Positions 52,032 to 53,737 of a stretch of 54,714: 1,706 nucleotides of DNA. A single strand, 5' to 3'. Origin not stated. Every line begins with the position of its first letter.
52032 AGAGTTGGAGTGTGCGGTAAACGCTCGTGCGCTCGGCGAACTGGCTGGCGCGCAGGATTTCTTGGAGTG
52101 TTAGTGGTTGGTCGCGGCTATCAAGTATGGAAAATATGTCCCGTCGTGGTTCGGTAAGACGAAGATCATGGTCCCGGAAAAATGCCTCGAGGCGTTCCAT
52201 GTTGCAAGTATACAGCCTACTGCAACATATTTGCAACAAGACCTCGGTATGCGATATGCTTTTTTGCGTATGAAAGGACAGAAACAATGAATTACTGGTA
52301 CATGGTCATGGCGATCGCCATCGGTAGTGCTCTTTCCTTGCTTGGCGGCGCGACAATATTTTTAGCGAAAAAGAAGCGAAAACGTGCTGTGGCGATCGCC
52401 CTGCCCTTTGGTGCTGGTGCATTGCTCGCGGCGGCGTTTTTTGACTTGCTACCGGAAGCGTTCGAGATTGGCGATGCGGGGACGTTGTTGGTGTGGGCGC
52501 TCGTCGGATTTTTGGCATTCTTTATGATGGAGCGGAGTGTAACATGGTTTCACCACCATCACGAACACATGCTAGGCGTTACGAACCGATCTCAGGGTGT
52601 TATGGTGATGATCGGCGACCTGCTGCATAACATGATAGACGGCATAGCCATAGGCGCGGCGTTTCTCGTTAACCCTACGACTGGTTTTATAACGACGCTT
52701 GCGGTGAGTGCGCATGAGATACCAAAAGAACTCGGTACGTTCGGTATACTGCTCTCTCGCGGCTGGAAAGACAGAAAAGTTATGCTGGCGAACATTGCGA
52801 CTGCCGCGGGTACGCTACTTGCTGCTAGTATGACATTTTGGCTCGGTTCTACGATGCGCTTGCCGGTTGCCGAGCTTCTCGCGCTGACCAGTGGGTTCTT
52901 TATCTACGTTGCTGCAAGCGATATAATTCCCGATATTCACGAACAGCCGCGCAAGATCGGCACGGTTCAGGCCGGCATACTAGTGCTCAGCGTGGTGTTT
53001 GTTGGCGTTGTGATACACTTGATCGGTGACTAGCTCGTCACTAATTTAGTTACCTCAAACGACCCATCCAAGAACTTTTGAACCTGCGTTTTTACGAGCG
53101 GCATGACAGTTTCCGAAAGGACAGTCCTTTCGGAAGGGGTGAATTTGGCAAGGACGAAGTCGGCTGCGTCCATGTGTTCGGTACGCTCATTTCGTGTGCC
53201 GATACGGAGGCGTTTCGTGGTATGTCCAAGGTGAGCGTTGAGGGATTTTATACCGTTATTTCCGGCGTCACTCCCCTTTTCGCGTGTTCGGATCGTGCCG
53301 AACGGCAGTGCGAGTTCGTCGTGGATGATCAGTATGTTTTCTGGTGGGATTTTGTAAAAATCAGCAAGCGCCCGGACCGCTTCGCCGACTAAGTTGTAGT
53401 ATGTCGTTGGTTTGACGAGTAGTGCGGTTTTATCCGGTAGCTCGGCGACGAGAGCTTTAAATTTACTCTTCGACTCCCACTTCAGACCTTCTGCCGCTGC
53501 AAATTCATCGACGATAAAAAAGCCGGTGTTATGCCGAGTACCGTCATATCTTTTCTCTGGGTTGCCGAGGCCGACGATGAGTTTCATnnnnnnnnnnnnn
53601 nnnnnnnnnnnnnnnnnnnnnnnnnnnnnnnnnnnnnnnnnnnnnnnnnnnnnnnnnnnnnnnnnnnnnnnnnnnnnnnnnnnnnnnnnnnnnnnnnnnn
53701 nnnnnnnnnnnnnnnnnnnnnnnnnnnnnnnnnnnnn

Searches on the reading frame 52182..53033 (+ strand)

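Call 74: search_protein_families(library=pfam, proteins=[window:52182-53033:+], max_evalue=0.001)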
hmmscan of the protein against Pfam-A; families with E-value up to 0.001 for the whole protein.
window:52182-53033:+ (283 aa): 1 family
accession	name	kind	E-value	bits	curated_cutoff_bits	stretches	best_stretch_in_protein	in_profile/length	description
PF02535.28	Zip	-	3.3e-38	132.1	35.1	2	125-279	166-319/323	ZIP Zinc transporter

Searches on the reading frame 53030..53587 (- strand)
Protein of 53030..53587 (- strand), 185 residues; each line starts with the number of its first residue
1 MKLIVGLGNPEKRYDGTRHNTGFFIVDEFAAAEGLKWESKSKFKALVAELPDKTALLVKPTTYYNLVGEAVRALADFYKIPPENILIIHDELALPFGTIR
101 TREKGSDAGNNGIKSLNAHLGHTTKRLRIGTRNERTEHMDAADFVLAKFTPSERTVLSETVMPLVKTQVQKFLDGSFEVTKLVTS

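Call 74: search_protein_families(library=pfam, proteins=[window:53030-53587:-], max_evalue=0.001)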
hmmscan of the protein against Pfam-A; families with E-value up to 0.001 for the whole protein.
window:53030-53587:- (185 aa): 1 family
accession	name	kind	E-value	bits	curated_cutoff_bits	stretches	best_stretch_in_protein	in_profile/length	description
PF01195.25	Pept_tRNA_hydro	-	2.1e-53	181.3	27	1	3-176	1-174/183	Peptidyl-tRNA hydrolase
